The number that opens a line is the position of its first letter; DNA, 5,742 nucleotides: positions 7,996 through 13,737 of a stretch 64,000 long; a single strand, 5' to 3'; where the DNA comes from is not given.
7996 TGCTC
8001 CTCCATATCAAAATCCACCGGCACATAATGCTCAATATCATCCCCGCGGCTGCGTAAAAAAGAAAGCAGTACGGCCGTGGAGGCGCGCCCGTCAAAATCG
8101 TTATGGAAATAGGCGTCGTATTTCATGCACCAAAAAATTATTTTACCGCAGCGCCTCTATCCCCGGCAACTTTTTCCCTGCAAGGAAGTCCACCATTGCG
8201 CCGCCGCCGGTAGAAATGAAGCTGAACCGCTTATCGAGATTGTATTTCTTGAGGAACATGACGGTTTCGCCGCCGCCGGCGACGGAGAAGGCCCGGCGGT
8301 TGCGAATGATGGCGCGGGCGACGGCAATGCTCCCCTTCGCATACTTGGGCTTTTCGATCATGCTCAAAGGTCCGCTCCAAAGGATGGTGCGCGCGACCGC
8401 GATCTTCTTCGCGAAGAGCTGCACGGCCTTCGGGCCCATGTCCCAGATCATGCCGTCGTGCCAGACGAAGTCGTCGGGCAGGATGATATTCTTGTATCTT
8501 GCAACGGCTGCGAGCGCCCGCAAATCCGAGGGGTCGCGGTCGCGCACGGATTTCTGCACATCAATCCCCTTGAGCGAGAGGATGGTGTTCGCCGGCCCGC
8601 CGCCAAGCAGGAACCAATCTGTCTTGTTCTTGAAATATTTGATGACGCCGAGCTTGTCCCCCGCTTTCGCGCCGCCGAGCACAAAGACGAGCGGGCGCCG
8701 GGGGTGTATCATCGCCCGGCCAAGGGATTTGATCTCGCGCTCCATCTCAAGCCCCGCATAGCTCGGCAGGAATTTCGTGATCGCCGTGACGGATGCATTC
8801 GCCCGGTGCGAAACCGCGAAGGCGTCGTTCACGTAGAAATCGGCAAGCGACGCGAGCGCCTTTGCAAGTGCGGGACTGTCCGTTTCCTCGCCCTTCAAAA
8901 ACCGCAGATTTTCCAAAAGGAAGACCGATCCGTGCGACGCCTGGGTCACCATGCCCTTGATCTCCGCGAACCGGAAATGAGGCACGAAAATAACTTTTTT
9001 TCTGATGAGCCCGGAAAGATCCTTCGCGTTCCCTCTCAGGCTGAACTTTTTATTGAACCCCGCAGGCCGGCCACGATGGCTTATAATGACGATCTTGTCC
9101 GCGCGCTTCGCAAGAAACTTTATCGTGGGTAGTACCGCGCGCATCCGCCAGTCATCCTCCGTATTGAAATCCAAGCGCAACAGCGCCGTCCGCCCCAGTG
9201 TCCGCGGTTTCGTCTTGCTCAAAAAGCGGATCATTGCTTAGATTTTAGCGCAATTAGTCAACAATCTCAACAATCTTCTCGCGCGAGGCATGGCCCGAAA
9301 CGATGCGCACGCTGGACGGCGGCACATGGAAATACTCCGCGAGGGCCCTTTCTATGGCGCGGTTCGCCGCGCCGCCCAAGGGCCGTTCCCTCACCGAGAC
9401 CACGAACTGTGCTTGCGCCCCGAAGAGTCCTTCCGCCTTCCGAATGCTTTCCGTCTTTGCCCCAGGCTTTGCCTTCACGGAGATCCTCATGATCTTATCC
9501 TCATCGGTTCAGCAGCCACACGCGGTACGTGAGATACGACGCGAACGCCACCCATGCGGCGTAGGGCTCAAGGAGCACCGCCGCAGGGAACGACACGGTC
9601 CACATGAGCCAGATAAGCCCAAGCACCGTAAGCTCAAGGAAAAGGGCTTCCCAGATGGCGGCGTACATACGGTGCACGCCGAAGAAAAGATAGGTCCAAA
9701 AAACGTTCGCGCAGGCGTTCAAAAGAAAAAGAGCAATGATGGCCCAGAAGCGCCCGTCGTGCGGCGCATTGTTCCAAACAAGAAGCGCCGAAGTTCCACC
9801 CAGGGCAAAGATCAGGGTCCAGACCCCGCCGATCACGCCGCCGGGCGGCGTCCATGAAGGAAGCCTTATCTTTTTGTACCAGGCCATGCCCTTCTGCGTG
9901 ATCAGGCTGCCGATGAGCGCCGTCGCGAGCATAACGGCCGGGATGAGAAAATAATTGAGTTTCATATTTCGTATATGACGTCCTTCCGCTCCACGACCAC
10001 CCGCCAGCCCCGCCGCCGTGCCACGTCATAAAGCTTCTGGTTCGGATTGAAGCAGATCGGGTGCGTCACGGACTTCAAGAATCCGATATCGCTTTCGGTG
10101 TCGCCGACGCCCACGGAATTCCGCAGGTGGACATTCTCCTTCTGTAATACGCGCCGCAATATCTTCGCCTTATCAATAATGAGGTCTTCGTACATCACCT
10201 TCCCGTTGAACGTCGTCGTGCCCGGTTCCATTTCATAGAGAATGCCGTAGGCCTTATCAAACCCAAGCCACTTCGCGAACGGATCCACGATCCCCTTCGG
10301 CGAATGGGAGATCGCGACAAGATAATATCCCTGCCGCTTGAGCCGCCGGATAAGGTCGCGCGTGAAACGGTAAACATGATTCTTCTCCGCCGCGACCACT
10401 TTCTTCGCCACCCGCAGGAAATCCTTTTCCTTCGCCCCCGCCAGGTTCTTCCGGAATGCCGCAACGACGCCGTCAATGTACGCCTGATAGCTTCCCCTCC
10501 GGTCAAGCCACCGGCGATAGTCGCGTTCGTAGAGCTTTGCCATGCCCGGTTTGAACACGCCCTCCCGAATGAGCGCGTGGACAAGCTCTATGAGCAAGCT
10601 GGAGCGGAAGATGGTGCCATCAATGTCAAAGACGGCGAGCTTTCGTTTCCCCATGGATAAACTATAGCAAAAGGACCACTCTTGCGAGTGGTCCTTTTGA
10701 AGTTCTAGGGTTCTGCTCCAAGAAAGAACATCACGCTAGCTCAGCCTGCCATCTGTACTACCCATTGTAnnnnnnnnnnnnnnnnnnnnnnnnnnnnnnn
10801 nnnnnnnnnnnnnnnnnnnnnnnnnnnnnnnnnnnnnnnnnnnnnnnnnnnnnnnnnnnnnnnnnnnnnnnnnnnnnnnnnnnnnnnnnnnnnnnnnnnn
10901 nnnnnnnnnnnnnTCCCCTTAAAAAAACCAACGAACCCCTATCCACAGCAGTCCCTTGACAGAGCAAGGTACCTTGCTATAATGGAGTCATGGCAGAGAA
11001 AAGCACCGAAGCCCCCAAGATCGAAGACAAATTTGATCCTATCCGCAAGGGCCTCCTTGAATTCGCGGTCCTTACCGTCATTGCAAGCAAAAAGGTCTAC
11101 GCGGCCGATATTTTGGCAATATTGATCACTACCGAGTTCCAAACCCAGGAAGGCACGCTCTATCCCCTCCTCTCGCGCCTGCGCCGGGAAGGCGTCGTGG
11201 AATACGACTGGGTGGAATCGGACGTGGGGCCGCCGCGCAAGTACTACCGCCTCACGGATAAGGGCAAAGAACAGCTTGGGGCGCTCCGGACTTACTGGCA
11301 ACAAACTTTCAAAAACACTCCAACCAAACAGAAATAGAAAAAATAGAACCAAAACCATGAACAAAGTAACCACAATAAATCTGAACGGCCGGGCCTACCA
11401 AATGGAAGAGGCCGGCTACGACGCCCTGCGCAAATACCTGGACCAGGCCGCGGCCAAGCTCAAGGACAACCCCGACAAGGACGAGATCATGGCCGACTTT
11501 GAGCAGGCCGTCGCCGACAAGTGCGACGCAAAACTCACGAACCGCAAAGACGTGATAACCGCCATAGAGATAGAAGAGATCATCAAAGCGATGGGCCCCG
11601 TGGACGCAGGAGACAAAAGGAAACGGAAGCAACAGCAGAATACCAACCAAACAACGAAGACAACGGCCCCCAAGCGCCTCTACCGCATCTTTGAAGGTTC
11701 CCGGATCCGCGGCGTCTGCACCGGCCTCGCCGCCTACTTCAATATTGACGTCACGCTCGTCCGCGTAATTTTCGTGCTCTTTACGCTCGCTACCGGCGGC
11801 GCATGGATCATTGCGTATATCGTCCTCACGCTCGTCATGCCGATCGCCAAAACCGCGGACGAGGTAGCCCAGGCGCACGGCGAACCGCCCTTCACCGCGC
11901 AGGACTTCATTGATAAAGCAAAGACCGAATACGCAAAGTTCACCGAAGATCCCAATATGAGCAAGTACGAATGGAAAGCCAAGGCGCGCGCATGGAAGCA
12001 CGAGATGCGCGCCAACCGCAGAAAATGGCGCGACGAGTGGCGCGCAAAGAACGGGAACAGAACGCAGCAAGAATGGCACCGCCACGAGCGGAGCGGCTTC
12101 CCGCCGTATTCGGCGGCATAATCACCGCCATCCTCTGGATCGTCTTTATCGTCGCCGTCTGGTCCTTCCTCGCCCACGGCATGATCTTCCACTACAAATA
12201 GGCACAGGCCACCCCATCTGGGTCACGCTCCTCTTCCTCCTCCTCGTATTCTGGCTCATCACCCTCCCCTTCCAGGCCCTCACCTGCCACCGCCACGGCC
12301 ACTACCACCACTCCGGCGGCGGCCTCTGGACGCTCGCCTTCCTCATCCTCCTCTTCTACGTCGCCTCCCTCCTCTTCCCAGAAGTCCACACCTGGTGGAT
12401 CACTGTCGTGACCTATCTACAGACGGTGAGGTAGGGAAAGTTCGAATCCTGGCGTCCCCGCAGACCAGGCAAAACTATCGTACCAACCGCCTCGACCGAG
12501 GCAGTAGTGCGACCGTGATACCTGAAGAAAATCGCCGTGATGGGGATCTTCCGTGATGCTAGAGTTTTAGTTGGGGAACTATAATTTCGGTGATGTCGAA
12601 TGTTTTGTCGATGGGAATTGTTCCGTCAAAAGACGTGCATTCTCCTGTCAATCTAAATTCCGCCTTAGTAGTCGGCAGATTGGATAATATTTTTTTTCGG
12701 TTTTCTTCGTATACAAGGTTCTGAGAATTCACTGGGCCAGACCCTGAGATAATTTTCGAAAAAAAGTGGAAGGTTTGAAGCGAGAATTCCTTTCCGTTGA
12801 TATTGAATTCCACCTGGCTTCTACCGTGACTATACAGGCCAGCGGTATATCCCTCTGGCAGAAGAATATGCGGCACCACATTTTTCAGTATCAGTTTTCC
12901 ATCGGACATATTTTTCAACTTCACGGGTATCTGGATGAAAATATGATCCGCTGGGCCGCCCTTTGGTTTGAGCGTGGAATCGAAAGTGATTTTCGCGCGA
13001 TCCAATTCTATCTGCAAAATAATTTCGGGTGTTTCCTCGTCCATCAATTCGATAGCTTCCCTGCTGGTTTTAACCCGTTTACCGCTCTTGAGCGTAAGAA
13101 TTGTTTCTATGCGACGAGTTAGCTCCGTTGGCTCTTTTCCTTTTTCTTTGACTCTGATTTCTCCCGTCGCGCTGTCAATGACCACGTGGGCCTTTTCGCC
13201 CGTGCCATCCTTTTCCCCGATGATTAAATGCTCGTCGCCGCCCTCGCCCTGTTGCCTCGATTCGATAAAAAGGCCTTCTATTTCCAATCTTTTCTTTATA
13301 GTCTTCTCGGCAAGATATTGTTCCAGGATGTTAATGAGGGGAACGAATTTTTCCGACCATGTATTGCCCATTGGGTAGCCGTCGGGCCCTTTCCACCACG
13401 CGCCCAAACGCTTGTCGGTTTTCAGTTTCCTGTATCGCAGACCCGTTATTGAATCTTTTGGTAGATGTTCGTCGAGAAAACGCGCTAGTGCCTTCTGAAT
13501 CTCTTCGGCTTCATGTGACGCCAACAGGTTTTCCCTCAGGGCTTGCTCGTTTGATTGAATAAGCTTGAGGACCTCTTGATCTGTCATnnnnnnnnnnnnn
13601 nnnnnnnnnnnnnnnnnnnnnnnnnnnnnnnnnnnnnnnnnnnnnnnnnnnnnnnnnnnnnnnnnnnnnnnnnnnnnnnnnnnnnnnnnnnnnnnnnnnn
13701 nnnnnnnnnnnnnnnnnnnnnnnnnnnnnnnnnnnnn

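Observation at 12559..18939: Nine-gene co-directional operon centred on a GHKL/MORC-like ATPase: candidate undescribed defence system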

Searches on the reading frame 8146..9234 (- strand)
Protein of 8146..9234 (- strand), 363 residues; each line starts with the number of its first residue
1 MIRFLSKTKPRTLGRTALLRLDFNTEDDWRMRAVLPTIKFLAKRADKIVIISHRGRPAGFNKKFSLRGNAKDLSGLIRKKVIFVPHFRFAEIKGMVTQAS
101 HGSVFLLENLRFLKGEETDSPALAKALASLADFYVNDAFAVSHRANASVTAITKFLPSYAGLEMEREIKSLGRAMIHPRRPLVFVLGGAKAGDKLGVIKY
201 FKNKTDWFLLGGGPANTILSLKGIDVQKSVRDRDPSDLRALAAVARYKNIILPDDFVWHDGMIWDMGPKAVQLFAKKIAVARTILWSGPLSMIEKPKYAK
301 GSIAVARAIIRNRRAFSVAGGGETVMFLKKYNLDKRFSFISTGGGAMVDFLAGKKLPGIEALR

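Call 93: list_cluster_members(proteins=[P0001, window:8146-9234:-, P0131])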
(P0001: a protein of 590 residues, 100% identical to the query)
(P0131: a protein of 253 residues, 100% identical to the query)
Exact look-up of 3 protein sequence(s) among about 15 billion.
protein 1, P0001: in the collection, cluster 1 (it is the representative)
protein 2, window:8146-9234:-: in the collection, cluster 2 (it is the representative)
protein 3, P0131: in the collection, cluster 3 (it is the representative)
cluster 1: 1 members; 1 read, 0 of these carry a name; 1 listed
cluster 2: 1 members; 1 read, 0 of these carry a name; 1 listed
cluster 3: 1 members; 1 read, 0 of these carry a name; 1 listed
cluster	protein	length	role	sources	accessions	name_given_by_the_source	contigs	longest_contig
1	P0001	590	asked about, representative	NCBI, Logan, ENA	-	-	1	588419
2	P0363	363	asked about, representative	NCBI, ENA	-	-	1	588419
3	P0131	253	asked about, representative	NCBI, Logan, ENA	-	-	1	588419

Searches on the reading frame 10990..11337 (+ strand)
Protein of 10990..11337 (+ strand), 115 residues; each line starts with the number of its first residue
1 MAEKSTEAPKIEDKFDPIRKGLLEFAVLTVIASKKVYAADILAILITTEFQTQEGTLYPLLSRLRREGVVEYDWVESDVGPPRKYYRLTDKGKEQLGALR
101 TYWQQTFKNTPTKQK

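Call 9: search_protein_families(library=pfam, proteins=[window:10990-11337:+], max_evalue=0.01)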
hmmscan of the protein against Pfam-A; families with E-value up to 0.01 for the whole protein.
window:10990-11337:+ (115 aa): 1 family
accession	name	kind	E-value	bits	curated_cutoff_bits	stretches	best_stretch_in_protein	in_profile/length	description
PF03551.20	PadR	-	3.5e-19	69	27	1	27-97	1-74/75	Transcriptional regulator PadR-like family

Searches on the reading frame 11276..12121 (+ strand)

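Call 9: search_protein_families(library=pfam, proteins=[window:11276-12121:+], max_evalue=0.01)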
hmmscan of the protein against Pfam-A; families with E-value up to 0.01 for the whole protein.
window:11276-12121:+ (281 aa): 2 families
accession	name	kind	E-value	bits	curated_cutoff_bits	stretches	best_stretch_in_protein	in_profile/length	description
PF04024.17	PspC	-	3.4e-18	65.6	25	1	133-190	1-57/58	PspC domain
PF22564.2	HAAS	-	0.00024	21.8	27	1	53-109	1-49/55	HAAS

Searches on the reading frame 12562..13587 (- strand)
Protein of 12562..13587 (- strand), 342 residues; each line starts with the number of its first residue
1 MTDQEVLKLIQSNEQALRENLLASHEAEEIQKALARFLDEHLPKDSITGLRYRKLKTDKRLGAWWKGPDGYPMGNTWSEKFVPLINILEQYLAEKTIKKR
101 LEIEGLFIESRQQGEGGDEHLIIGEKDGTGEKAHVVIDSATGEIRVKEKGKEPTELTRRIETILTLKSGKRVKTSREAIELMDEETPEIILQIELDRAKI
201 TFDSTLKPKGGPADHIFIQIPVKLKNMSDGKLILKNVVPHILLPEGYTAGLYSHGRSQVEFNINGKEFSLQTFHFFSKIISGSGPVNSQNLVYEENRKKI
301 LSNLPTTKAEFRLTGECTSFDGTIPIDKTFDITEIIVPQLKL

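Call 3: search_protein_families(library=pfam, proteins=[window:12562-13587:-], max_evalue=1)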
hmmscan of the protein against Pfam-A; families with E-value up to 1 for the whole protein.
window:12562-13587:- (342 aa): 2 families
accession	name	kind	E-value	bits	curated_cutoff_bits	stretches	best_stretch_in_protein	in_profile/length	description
PF08305.17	NPCBM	-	0.038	14.4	23.9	0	237-266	36-57/137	NPCBM/NEW2 domain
PF25374.1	Cadherin_FAT4_N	-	0.048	14.5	35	0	171-206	31-65/85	FAT4-like, N-terminal cadherin-like domain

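Call 4: search_protein_families(library=padloc, proteins=[window:12562-13587:-], max_evalue=1)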
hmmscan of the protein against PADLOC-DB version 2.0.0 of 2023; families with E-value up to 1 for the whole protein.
window:12562-13587:- (342 aa): 0 families

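Call 5: search_protein_families(library=ncbifam, proteins=[window:12562-13587:-], max_evalue=1)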
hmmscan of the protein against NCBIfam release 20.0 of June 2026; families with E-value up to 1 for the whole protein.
window:12562-13587:- (342 aa): 0 families

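Call 62: search_protein_families(library=phrogs, proteins=[window:12562-13587:-], max_evalue=0.01)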
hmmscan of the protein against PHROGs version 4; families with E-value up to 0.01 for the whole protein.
window:12562-13587:- (342 aa): 0 families

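Call 63: find_related_loci(query=window:12562-13587:-, collection=metagenome_contigs, flank=8000)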
Query window:12562-13587:- (342 aa) in metagenome_contigs; peptide patterns used: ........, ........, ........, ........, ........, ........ (x = any residue, [..] = any of these).
233 stretches matched a pattern; 1 encode a relative of the query (tblastn E <= 1e-3); 1 distinct loci.
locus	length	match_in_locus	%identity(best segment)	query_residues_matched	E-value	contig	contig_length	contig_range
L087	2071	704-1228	52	3-180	7e-60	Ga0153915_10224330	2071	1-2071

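Call 71: search_solved_structures(query=window:12562-13587:-, max_evalue=10)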
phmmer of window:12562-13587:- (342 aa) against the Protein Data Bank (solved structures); distinct sequences matched with E-value up to 10: 0.
